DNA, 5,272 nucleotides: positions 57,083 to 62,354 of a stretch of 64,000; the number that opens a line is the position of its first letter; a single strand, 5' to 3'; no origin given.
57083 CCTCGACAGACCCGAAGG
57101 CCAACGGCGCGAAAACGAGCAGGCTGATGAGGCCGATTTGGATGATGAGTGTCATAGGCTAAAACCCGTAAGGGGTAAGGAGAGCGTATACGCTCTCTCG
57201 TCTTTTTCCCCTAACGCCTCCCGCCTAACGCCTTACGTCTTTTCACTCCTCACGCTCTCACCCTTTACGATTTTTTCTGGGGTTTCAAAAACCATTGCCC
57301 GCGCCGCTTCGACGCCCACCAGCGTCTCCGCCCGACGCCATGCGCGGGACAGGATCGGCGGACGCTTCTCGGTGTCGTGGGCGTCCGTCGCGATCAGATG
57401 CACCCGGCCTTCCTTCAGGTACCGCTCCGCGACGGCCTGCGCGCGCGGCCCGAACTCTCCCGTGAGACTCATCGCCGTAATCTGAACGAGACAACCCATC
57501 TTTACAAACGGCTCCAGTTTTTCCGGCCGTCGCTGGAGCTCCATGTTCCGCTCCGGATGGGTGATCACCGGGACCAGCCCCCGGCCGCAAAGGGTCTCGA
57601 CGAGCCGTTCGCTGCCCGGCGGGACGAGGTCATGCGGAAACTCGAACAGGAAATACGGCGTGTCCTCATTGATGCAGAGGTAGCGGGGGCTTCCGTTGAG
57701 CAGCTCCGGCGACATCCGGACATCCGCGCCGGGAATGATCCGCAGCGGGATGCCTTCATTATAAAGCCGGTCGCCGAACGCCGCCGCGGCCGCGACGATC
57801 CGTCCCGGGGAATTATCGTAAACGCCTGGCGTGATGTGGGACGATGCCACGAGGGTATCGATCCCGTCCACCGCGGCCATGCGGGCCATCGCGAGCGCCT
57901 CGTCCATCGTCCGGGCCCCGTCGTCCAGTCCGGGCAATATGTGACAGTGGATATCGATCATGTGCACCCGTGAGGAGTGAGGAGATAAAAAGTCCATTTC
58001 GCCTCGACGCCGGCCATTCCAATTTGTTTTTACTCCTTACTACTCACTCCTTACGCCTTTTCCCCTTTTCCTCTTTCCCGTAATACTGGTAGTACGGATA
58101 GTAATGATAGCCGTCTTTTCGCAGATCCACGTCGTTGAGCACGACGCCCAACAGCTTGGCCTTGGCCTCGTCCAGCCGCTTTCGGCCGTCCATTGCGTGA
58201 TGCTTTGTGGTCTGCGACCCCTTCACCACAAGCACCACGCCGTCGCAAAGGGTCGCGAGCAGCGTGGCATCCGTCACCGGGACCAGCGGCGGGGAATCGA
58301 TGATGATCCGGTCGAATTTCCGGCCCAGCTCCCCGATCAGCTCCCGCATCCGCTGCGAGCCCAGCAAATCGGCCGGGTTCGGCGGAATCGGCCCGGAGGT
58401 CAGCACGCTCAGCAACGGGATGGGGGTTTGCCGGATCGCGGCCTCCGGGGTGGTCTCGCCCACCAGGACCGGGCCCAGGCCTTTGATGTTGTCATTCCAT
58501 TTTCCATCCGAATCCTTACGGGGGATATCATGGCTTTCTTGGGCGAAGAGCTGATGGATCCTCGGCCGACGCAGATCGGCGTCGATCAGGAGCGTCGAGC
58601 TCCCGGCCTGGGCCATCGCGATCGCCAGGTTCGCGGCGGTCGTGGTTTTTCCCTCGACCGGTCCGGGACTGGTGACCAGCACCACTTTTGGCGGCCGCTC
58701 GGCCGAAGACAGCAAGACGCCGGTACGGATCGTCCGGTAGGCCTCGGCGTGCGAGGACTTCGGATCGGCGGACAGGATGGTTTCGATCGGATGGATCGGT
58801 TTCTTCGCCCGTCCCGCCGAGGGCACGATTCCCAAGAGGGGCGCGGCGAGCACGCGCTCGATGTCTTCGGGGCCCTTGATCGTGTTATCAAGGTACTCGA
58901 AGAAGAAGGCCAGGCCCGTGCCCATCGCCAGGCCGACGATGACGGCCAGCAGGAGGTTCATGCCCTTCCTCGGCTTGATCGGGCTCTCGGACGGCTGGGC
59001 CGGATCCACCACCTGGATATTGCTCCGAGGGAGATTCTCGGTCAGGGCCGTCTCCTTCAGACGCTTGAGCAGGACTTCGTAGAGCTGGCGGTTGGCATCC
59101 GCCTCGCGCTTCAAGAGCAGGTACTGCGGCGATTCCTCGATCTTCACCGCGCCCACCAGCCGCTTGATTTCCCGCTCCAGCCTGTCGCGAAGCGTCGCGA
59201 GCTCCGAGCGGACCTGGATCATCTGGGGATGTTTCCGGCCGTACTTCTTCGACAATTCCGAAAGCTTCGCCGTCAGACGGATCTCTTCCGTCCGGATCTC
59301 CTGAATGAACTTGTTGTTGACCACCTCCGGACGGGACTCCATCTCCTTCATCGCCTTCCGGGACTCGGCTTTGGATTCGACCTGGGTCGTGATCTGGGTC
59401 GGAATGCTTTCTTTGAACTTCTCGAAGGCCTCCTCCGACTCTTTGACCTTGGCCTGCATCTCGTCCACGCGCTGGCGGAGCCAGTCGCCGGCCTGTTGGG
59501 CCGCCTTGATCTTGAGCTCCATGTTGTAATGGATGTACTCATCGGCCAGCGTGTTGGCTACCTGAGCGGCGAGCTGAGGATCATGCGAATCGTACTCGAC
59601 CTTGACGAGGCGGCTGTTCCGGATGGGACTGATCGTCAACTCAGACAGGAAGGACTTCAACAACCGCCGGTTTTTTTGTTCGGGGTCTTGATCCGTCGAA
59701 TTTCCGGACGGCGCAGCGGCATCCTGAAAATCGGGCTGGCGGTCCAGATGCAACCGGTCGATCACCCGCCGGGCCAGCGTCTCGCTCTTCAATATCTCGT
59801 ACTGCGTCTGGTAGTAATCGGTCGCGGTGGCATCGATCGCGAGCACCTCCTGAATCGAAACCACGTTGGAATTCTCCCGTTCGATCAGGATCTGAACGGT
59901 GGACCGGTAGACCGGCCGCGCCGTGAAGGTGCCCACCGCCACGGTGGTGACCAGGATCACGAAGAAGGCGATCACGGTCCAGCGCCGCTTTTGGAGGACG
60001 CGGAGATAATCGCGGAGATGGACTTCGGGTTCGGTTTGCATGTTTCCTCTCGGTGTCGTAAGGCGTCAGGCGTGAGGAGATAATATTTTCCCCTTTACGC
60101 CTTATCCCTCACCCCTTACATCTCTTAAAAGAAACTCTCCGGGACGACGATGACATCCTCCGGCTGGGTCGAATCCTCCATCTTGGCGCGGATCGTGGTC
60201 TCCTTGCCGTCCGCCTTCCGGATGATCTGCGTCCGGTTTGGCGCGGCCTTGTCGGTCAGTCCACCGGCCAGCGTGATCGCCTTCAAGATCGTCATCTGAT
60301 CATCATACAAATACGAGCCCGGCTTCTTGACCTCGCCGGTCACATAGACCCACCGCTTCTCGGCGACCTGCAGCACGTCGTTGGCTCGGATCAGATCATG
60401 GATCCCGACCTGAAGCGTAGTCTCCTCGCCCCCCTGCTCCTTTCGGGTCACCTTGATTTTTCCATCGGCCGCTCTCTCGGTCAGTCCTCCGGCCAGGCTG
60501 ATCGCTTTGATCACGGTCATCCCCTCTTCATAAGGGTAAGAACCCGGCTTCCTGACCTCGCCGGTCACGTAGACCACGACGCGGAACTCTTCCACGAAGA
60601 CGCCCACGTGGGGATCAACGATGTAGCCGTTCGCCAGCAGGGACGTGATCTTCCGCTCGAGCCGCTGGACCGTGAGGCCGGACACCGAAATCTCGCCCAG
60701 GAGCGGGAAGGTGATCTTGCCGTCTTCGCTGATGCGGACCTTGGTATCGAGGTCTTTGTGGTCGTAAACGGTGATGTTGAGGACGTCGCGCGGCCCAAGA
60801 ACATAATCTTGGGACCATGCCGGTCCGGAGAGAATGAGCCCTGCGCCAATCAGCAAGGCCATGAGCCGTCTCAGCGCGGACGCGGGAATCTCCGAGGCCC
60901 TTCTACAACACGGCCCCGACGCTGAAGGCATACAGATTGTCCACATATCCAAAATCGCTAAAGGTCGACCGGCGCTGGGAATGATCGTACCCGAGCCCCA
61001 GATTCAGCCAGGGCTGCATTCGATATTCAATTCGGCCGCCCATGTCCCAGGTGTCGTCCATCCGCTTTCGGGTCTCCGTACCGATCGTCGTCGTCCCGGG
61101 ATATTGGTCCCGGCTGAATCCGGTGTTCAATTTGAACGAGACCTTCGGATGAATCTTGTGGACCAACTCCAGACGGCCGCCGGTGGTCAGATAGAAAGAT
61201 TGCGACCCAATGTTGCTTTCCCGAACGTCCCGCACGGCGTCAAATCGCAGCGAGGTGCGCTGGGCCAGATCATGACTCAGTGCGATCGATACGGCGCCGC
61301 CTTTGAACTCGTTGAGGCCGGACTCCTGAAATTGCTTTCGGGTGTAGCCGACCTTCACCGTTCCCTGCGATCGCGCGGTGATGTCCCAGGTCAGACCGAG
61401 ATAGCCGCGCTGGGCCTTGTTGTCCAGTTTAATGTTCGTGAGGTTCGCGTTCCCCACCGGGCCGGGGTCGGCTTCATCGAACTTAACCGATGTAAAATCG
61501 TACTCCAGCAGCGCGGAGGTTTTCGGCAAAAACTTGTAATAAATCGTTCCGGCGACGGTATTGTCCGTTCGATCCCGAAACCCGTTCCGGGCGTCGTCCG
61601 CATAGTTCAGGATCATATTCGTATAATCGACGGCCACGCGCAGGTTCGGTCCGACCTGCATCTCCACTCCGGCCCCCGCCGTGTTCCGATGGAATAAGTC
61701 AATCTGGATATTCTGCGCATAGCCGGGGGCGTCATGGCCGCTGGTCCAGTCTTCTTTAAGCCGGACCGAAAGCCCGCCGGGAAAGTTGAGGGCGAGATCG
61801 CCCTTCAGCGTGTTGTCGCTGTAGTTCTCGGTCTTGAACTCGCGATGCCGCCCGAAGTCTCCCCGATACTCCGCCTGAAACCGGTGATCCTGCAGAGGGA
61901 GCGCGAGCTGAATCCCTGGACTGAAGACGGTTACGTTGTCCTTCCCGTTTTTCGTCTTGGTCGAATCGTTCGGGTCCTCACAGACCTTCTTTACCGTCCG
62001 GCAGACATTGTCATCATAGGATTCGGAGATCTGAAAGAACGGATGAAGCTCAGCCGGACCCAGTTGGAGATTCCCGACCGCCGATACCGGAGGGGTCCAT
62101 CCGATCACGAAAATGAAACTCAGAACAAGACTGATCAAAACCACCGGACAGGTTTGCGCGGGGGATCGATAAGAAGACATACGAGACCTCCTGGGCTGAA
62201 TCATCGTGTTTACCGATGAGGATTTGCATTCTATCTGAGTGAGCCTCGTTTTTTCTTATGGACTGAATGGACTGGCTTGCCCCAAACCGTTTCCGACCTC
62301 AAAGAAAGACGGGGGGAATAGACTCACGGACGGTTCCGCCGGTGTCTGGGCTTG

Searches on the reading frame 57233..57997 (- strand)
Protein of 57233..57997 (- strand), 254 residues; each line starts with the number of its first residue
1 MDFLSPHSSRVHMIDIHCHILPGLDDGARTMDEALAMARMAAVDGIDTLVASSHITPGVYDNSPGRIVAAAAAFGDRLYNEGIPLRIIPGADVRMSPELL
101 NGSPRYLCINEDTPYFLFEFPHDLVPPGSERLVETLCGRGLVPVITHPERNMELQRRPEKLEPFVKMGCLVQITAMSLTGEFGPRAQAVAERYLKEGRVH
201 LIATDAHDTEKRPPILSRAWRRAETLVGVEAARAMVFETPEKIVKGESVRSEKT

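Call 39: search_protein_families(library=pfam, proteins=[window:57233-57997:-], max_evalue=0.001)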
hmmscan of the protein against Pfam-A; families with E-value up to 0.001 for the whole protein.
window:57233-57997:- (254 aa): 1 family
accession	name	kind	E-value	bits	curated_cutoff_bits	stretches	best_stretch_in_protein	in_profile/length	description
PF19567.5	CpsB_CapC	-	1.7e-46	159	27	1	13-245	1-234/234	Capsular polysaccharide synthesis, CpsB/CapC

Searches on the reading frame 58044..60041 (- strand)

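Call 39: search_protein_families(library=pfam, proteins=[window:58044-60041:-], max_evalue=0.001)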
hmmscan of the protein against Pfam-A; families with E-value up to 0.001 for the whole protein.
window:58044-60041:- (665 aa): 5 families
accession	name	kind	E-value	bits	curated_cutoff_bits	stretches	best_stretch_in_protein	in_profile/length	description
PF13807.11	GNVR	-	5.3e-15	55.5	27.7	1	306-380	5-79/82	G-rich domain on putative tyrosine kinase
PF02706.20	Wzz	-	3.1e-12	47.1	25.5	1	6-96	2-90/91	Chain length determinant protein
PF01656.29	CbiA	-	1.2e-09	38.6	25.4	1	463-641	10-116/125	CobQ/CobB/MinD/ParA nucleotide binding domain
PF13614.12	AAA_31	-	3.9e-09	37.1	27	1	464-619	14-156/177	AAA domain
PF10609.15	ParA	-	7.9e-08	32.4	27.1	1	454-507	6-59/246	NUBPL iron-transfer P-loop NTPase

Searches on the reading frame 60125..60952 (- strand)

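Call 39: search_protein_families(library=pfam, proteins=[window:60125-60952:-], max_evalue=0.001)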
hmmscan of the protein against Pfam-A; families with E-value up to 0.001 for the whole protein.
window:60125-60952:- (275 aa): 3 families
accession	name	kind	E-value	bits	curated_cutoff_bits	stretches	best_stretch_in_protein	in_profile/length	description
PF10531.15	SLBB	-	1.1e-37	128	27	2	126-178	1-52/55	SLBB domain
PF02563.21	Poly_export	-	2e-24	86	28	1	47-120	4-76/77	Polysaccharide biosynthesis/export protein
PF22461.2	SLBB_2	-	1.4e-21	76.8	27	2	127-191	3-63/79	SLBB domain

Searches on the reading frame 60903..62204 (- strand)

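Call 39: search_protein_families(library=pfam, proteins=[window:60903-62204:-], max_evalue=0.001)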
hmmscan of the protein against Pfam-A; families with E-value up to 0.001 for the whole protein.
window:60903-62204:- (433 aa): 4 families
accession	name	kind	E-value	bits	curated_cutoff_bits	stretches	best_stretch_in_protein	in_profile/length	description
PF10082.15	BBP2_2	-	2.3e-30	106.2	23.7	1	80-429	30-374/378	Putative beta-barrel porin 2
PF13505.12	OMP_b-brl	-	2.9e-07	31.2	28.7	1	248-431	21-171/175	Outer membrane protein beta-barrel domain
PF13609.12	Porin_4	-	3.3e-05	24.3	27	0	171-240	246-307/310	Gram-negative porin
PF10677.15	DUF2490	-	0.00056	20.1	29.8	0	349-411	11-60/186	Protein of unknown function (DUF2490)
